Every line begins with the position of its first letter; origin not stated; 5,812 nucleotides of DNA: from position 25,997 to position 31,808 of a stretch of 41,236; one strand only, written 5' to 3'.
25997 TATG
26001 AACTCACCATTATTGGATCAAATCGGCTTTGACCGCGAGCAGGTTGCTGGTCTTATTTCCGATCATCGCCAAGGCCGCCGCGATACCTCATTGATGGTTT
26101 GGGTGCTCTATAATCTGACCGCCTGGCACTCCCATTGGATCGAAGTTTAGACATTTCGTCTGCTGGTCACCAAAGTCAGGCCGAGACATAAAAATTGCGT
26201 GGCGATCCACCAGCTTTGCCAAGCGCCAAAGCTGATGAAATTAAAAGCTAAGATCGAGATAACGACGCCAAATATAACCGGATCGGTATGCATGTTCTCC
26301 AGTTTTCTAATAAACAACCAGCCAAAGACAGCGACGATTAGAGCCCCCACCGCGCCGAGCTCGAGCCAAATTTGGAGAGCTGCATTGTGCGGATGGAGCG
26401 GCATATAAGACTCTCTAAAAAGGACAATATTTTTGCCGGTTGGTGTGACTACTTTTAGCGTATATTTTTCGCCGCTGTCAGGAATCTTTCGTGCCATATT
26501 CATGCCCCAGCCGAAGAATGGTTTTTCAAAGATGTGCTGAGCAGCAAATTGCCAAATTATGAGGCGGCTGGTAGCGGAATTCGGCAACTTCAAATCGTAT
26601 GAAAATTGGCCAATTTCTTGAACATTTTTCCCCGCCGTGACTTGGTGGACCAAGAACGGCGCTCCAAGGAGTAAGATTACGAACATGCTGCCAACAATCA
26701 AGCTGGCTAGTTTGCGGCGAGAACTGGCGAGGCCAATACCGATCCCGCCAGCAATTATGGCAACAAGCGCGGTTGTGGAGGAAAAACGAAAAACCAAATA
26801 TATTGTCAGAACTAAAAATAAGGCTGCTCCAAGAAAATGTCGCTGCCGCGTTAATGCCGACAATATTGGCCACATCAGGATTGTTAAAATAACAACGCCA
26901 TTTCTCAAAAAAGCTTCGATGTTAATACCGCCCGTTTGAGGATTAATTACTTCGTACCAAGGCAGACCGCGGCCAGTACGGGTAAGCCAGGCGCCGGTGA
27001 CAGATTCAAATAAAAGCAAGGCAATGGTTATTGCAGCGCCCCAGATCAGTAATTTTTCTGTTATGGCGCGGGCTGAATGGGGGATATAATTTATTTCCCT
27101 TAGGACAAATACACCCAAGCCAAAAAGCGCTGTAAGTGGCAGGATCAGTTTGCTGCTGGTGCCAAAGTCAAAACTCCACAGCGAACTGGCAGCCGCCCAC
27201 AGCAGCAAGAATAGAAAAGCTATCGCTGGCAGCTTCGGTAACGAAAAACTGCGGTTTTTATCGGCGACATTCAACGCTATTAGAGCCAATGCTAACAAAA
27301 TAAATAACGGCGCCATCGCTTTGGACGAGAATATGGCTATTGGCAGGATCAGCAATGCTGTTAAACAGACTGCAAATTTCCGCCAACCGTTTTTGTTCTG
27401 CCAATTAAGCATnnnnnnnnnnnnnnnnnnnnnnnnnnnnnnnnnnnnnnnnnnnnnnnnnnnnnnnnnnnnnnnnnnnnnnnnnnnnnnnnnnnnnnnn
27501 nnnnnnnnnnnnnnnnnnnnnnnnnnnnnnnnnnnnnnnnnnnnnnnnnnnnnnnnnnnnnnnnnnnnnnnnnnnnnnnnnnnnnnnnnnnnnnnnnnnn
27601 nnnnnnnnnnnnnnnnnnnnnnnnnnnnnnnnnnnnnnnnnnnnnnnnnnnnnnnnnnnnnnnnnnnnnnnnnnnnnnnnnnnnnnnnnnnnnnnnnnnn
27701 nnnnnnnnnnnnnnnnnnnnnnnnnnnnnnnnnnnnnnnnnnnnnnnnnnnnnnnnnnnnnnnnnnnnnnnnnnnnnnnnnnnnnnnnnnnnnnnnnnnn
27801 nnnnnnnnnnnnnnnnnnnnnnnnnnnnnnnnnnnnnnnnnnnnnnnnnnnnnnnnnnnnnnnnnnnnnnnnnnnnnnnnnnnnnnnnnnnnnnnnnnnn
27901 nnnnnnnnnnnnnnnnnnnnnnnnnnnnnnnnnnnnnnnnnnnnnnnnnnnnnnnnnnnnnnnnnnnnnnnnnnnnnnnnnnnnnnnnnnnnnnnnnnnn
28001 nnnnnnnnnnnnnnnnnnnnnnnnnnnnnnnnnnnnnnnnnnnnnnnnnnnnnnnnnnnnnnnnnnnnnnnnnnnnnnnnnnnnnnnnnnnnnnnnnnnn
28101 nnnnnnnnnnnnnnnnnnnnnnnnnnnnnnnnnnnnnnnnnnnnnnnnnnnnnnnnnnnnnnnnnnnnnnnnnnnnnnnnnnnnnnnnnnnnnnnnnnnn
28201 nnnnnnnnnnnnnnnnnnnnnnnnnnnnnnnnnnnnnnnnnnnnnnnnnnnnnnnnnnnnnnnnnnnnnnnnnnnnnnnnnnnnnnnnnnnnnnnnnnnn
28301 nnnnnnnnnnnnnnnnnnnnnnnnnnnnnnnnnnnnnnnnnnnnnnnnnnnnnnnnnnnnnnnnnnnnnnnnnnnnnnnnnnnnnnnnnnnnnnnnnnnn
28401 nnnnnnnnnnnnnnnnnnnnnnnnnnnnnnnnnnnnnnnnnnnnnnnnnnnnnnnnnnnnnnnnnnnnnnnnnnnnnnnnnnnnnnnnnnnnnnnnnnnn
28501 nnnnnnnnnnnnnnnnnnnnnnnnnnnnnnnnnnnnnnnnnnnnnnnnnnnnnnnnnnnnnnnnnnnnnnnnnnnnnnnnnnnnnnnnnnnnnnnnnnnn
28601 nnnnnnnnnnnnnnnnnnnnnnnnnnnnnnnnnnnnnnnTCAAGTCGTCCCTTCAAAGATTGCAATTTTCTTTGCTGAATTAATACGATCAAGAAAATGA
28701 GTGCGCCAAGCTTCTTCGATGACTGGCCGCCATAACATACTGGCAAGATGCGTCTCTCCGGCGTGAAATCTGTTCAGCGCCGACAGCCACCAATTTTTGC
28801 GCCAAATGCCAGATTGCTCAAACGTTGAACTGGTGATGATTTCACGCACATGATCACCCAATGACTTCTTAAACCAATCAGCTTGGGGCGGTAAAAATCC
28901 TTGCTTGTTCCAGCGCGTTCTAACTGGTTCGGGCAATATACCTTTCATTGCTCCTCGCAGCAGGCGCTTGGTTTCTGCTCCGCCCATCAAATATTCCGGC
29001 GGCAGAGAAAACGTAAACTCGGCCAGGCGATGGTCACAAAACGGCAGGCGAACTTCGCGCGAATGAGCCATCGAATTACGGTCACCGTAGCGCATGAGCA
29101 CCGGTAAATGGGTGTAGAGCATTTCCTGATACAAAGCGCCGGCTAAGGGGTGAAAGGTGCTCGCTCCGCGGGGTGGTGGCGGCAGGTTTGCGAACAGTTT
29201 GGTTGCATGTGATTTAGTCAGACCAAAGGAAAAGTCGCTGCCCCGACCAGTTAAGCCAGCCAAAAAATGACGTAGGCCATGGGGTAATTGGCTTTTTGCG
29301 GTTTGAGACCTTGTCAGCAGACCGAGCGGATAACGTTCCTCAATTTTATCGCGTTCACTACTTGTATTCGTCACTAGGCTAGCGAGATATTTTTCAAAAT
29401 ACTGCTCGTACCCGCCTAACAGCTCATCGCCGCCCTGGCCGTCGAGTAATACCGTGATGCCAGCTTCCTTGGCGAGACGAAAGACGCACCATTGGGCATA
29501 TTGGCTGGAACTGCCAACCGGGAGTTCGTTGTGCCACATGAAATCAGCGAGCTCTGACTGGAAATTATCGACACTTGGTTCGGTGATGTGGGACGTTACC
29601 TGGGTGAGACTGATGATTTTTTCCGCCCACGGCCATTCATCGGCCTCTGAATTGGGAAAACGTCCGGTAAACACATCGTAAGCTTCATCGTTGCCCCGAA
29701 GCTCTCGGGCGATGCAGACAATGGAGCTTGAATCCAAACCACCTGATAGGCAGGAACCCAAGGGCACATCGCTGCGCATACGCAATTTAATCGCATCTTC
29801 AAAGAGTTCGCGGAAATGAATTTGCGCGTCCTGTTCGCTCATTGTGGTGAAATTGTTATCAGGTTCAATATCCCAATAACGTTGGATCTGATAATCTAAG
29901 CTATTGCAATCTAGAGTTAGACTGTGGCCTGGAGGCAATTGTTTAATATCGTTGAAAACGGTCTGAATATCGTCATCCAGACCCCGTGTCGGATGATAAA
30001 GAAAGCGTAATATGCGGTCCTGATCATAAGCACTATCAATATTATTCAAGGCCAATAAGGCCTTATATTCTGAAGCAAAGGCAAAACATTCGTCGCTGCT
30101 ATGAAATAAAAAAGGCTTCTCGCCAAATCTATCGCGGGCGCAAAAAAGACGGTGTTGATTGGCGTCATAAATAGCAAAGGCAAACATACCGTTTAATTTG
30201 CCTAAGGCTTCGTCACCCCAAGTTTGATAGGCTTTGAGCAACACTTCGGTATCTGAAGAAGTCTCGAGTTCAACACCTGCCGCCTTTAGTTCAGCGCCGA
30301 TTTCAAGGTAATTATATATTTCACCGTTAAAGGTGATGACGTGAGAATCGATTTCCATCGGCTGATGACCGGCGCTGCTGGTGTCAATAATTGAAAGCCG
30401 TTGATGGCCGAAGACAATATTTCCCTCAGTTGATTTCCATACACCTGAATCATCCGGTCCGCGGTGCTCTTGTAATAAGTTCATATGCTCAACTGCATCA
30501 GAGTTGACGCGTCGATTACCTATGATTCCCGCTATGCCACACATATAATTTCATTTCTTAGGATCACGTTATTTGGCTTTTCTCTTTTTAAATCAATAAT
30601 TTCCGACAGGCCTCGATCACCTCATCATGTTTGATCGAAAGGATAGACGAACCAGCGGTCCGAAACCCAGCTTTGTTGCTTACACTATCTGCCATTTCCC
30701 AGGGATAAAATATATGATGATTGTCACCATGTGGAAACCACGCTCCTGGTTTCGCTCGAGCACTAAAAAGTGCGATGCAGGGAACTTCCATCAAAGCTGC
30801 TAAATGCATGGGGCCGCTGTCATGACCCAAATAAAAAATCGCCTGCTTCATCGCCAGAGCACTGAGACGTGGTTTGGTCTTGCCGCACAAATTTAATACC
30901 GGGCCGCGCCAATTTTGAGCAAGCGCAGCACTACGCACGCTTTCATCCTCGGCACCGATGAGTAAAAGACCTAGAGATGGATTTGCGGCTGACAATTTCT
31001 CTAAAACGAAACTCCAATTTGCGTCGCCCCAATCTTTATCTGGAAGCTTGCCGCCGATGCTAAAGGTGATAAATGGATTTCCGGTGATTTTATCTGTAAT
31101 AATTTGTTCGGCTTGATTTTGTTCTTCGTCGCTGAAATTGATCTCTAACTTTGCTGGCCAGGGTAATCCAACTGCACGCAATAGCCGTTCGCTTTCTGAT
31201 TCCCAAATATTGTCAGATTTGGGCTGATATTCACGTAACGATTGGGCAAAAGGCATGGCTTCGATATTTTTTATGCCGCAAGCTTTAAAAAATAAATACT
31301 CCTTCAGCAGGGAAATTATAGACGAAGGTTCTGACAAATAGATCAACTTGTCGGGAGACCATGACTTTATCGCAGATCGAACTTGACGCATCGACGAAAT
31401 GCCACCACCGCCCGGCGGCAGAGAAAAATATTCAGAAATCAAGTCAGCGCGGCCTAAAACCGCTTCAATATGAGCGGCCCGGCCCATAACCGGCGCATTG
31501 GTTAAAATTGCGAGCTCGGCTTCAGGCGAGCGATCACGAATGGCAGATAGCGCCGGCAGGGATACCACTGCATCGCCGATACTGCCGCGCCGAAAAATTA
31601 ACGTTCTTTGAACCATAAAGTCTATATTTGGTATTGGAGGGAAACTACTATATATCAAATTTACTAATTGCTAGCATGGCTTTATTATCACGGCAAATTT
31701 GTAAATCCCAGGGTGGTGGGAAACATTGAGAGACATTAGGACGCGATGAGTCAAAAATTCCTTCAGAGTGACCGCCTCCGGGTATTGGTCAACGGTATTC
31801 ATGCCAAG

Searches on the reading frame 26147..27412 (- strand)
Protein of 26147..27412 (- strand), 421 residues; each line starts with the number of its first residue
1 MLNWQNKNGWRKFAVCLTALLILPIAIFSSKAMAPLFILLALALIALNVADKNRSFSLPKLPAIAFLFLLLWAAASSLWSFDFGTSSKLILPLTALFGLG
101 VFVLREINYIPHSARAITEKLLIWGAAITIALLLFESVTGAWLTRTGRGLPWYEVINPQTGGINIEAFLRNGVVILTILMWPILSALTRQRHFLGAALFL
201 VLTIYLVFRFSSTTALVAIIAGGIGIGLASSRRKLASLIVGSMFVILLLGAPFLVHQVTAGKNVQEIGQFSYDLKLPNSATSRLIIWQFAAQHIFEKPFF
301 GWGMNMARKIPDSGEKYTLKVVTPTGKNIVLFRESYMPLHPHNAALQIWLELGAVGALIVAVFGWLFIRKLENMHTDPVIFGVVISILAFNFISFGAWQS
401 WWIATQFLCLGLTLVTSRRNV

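Call 15: search_protein_families(library=pfam, proteins=[window:26147-27412:-], max_evalue=0.00001)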
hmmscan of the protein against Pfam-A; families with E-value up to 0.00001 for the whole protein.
window:26147-27412:- (421 aa): 1 family
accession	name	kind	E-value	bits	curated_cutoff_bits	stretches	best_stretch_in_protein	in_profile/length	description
PF04932.20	Wzy_C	-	4.6e-15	56.1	31.7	1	199-360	2-148/149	O-Antigen ligase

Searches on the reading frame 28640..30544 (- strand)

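Call 15: search_protein_families(library=pfam, proteins=[window:28640-30544:-], max_evalue=0.00001)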
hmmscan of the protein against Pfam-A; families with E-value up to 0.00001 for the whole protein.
window:28640-30544:- (634 aa): 3 families
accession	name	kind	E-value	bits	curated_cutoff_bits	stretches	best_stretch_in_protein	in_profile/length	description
PF00733.27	Asn_synthase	-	1.5e-74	252.3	21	1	244-613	2-352/354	Asparagine synthase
PF13537.11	GATase_7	-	1.5e-41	141.7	25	1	47-165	1-123/123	Glutamine amidotransferase domain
PF13522.11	GATase_6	-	2.5e-41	141.2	27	1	30-159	1-130/130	Glutamine amidotransferase domain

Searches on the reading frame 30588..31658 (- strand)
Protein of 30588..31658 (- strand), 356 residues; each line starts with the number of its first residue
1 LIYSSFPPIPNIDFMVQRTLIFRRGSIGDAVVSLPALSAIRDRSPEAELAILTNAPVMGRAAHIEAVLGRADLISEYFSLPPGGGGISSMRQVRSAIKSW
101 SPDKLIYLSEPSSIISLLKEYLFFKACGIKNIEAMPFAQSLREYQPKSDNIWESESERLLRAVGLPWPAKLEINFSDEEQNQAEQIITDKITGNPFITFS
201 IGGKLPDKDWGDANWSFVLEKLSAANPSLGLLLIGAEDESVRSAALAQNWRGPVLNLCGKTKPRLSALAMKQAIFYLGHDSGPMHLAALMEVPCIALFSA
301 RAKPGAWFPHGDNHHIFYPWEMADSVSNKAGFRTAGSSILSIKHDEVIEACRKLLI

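Call 15: search_protein_families(library=pfam, proteins=[window:30588-31658:-], max_evalue=0.00001)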
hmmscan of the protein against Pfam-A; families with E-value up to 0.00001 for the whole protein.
window:30588-31658:- (356 aa): 1 family
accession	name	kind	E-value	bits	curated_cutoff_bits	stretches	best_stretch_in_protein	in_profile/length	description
PF01075.23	Glyco_transf_9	-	7.2e-18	65.2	22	1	163-317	76-227/247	Glycosyltransferase family 9 (heptosyltransferase)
